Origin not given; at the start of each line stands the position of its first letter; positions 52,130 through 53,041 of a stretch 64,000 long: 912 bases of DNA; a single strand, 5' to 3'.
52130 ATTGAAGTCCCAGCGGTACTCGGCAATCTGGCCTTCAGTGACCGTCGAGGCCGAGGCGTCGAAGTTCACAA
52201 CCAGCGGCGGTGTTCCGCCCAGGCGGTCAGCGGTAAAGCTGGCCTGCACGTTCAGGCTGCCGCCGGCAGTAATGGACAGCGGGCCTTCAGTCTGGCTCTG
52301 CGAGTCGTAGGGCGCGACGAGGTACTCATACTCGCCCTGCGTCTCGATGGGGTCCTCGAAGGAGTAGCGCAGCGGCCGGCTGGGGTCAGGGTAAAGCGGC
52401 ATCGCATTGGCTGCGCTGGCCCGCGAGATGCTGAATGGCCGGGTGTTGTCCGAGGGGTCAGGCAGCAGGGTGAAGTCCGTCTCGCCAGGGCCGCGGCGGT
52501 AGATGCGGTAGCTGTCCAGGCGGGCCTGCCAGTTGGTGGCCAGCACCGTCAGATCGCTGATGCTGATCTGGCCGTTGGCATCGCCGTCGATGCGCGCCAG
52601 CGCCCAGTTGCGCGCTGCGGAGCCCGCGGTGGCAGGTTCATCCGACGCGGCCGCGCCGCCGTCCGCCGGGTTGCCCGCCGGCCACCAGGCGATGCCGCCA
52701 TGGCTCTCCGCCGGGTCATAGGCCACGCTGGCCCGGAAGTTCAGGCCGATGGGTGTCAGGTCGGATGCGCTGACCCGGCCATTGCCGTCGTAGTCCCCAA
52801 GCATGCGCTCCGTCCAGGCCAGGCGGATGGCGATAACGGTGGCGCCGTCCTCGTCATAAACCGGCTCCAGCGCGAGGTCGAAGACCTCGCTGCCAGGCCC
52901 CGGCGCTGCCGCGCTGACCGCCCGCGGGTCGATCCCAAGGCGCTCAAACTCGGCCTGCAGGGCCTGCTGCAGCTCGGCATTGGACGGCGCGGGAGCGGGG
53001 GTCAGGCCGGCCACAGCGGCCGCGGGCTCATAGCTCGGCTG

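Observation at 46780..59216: Four-gene co-directional operon: PA-like pair followed by two dockerin/PKD/PPC proteins sharing an N-terminal module. Candidate translocon-plus-cargo system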

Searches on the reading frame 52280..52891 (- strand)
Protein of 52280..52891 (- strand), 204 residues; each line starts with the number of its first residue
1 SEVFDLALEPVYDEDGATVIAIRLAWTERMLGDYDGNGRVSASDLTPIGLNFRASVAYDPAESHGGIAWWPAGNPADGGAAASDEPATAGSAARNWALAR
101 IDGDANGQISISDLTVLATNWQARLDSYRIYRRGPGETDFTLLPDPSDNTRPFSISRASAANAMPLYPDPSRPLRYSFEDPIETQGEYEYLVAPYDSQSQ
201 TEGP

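Call 52: find_homologous_proteins(query=A3, max_evalue=0.001)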
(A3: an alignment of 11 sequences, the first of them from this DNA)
Query A3 (11 sequences) (204 aa, profile of the alignment): 9 proteins with E <= 0.001 among 8000 candidates.
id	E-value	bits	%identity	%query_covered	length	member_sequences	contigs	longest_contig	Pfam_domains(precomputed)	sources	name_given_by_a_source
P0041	9.3e-41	158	41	92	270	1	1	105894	-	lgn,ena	-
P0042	1.3e-26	112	46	39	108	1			-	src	-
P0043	1.1e-17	83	56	24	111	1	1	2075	-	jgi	jgi:hypothetical protein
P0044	1.9e-17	82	36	82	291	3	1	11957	-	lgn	-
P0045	3.3e-17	81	35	82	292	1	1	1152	-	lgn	-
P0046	7.0e-16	77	33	53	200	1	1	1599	-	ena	-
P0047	2.5e-15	75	31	52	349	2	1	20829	-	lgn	-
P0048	4.7e-14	71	33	53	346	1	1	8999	-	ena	-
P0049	1.4e-13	69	31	53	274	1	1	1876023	-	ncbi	ncbi:MAG: hypothetical protein R3F46_05495 [bacterium]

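Call 69: predict_structure(alignment_id=A4)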
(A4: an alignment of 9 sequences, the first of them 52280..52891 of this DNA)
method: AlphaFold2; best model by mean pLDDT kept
length: 204 residues; sequences in the alignment: 9
mean_pLDDT: 85.7   pTM: 0.77
mean pLDDT of the five models: 85.7, 85.5, 85.4, 84.2, 83.7
residues with pLDDT >= 90: 114; 70-90: 66; 50-70: 14; < 50: 10
segments of 3 or more residues with pLDDT < 50: 80-89
pLDDT, mean of each block of 10 residues (from residue 1): 82 92 91 91 95 93 87 75 43 87 94 94 92 94 88 88 68 85 91 90 75
secondary structure, 60 per line:
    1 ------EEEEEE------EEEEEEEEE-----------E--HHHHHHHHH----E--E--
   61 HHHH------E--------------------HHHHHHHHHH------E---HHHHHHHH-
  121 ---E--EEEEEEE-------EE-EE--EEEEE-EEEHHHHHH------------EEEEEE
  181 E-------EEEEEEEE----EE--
elements in order: E7-12 E19-27 H42-50 H61-64 H92-101 H112-119 E127-133 E148-152 E154-156 H157-162 E175-181 E189-196

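Call 82: search_protein_representatives(alignment_id=A5)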
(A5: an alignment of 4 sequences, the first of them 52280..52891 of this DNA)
Query: 4 sequences, 189 profile positions. Proteins with E-value up to 0.001 (for the whole library): 1802; up to 1e-10: 624; up to 1e-30: 169. The best 150 are listed.
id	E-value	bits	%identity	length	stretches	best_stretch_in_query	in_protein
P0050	1.3e-86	305.6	-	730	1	1-189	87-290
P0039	1.2e-84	299.2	-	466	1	1-189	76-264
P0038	2.4e-82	291.7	-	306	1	1-189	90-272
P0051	4.9e-77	274.4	-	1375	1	1-188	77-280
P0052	3.8e-70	251.9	-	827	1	1-188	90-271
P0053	3.1e-69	248.9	-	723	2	2-182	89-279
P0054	4.5e-65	235.4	-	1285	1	1-189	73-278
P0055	1.7e-63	230.2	-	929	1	1-188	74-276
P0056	5.2e-63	228.6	-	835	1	1-188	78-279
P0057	1.0e-61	224.4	-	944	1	1-188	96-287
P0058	1.3e-61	224.1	-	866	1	1-189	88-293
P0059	1.3e-61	224.0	-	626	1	1-189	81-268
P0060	5.8e-61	222.0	-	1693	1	3-189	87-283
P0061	3.5e-59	216.1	-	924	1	1-188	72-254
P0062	3.7e-58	212.8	-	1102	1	1-189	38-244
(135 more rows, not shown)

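Call 86: search_solved_structures(query=A3, max_evalue=1, show_alignments=2)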
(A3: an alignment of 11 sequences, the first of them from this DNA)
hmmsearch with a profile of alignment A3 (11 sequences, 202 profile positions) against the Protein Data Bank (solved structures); distinct sequences matched with E-value up to 1: 12.
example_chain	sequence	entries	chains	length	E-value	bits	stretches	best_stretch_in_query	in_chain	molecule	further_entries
4fl4_A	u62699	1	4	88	0.0016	21.5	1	29-57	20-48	Glycoside hydrolase family 9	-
2ccl_B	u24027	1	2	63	0.0018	21.4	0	30-61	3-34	ENDO-1,4-BETA-XYLANASE Y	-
4wi0_B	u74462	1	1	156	0.0049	19.9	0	85-124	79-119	Cellulosomal scaffoldin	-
2y3n_B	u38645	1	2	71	0.0056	19.8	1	31-125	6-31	CELLULOSOMAL FAMILY-48 PROCESSIVE GLYCOSIDE HYDROLASE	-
4u3s_B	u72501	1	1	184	0.0087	19.1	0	101-128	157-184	Cellulosomal scaffoldin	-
1ohz_B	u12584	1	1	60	0.015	18.3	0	32-59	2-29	ENDO-1,4-BETA-XYLANASE Y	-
4cj0_A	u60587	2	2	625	0.11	15.5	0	28-57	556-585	ENDOGLUCANASE D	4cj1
1clc_A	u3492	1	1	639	0.12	15.4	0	28-57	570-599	ENDOGLUCANASE CELD; EC: 3.2.1.4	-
2b59_B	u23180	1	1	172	0.3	14.1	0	90-129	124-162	Cellulosomal scaffolding protein A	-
5g5d_B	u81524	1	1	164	0.5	13.4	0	89-128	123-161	CELLULOSOMAL-SCAFFOLDING PROTEIN A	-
1daq_A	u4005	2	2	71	0.74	12.8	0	28-50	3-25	ENDOGLUCANASE SS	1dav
2mte_A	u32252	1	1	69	0.87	12.6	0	29-50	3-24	Cellulose 1,4-beta-cellobiosidase (reducing end) CelS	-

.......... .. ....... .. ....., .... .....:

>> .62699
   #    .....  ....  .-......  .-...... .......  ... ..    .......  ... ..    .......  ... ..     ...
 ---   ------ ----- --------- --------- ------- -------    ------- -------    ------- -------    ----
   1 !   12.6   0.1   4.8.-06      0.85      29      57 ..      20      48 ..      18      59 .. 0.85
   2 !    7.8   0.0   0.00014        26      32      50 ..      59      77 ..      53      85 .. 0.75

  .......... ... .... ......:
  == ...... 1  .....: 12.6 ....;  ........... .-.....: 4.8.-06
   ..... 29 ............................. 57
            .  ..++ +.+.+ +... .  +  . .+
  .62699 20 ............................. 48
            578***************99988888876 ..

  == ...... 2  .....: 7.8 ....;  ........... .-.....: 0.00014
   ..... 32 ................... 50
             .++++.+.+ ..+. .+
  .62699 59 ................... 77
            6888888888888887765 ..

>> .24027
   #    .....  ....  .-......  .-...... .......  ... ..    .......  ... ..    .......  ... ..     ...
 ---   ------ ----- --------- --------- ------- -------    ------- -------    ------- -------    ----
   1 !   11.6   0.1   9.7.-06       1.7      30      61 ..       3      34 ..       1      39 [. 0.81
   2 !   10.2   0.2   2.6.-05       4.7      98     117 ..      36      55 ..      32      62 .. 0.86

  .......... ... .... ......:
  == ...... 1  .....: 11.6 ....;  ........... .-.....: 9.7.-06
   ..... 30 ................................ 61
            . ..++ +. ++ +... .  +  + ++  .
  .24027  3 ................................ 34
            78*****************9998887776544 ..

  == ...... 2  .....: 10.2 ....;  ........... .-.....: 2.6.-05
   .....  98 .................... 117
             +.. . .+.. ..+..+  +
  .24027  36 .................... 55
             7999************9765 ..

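Call 91: search_protein_families(library=pfam, alignment_id=A7, max_evalue=0.00001)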
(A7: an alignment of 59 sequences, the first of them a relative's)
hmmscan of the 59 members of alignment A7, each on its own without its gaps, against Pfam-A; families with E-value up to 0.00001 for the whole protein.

A. member 1, P0052 (827 aa): 3 families
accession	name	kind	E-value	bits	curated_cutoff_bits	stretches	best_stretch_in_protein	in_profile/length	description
PF18911.6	PKD_4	-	5.3e-27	94.1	27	2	284-371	2-85/85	PKD domain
PF00801.26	PKD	-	7.2e-17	61.6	23.5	2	288-358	2-68/80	PKD domain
PF22352.2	K319L-like_PKD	-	9.6e-14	51.6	27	1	296-371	7-84/84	K319L-like, PKD domain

B. families by the number of members that match (of 59 scanned): 15 families
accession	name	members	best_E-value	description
PF18911.6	PKD_4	30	6.7e-57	PKD domain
PF00801.26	PKD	22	8.2e-41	PKD domain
PF22352.2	K319L-like_PKD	18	2.5e-28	K319L-like, PKD domain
PF21027.3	Sde0182_C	3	1.6e-08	Cellulose-binding protein Sde0182, C-terminal domain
PF08329.16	ChitinaseA_N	2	9.6e-12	Chitinase A, N-terminal domain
PF17164.10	DUF5122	2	1.9e-08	Domain of unknown function (DUF5122) beta-propeller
PF04151.21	PPC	2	4.5e-07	Bacterial pre-peptidase C-terminal domain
PF02129.25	Peptidase_S15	1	5.6e-45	X-Pro dipeptidyl-peptidase (S15 family)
PF08530.16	PepX_C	1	2.6e-41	X-Pro dipeptidyl-peptidase C-terminal non-catalytic domain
PF13620.12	CarboxypepD_reg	1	7e-14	Carboxypeptidase regulatory-like domain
PF13715.12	CarbopepD_reg_2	1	2.7e-11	CarboxypepD_reg-like domain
PF17210.9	SdrD_B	1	1.8e-07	SdrD B-like domain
PF15418.12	DUF4625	1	6.5e-07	Domain of unknown function (DUF4625)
PF17802.7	SpaA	1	8.8e-06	Prealbumin-like fold domain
PF17963.7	Big_9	1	9.7e-06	Bacterial Ig domain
